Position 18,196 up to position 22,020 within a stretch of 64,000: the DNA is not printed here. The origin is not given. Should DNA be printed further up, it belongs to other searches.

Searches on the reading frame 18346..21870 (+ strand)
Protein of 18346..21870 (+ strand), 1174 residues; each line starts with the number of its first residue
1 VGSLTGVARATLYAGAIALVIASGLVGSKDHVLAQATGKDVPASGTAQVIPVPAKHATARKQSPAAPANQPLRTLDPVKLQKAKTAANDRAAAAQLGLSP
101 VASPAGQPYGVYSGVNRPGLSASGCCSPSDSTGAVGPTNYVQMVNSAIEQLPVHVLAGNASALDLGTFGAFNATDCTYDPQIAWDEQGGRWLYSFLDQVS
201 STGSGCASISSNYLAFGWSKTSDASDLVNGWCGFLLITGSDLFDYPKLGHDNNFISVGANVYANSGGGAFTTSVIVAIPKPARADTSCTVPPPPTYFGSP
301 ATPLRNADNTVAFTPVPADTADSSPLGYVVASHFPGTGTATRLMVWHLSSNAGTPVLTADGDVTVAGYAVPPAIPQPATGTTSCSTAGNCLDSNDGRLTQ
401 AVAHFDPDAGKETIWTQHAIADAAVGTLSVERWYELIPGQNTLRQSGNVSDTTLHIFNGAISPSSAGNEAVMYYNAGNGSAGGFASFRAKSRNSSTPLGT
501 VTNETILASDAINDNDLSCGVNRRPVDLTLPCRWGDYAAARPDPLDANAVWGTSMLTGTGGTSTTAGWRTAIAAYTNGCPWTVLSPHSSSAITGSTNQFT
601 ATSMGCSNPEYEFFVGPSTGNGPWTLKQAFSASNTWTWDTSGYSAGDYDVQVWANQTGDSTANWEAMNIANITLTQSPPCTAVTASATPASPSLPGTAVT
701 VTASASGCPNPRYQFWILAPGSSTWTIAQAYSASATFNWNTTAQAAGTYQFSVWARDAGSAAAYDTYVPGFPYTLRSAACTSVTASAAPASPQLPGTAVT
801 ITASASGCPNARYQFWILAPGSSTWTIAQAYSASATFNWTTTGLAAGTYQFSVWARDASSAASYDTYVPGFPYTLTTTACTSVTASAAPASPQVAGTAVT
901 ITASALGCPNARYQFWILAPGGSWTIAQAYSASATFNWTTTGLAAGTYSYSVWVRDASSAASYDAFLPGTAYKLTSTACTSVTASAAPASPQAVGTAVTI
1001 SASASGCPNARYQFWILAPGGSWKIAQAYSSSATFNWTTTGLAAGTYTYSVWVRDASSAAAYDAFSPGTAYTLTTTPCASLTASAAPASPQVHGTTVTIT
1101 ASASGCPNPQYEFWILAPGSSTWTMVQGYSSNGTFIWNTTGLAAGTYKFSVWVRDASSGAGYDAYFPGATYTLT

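Call 3: search_protein_families(library=pfam, proteins=[window:18346-21870:+], max_evalue=0.01)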
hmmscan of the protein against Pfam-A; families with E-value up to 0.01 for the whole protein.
window:18346-21870:+ (1174 aa): 6 families
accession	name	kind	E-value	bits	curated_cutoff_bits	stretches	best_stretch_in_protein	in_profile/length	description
PF07495.19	Y_Y_Y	-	1e-18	67.4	26.6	1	820-866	16-57/65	Y_Y_Y domain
PF17957.7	Big_7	-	7.9e-11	42.9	24.1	1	986-1051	6-70/70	Bacterial Ig domain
PF22352.2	K319L-like_PKD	-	3.6e-09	36.9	27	1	793-866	8-79/84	K319L-like, PKD domain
PF05409.19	Peptidase_C30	-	4.6e-07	29.9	25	0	675-760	34-118/288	Coronavirus endopeptidase C30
PF25275.1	Golvesin_C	-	1.7e-05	25.3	31.6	0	725-764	31-70/132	Golvesin C-terminal domain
PF17166.9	DUF5126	-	2.9e-05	24.4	27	0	1024-1056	49-81/104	Domain of unknown function (DUF5126)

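Call 73: search_protein_families(library=ncbifam, proteins=[window:18346-21870:+], max_evalue=0.001)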
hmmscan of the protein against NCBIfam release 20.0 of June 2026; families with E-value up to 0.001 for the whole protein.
window:18346-21870:+ (1174 aa): 1 family
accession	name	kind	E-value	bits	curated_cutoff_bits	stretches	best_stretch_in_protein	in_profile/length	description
NF010681.0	PRK14081.1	equivalog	4.7e-37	127.5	842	5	988-1065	298-370/667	triple tyrosine motif-containing protein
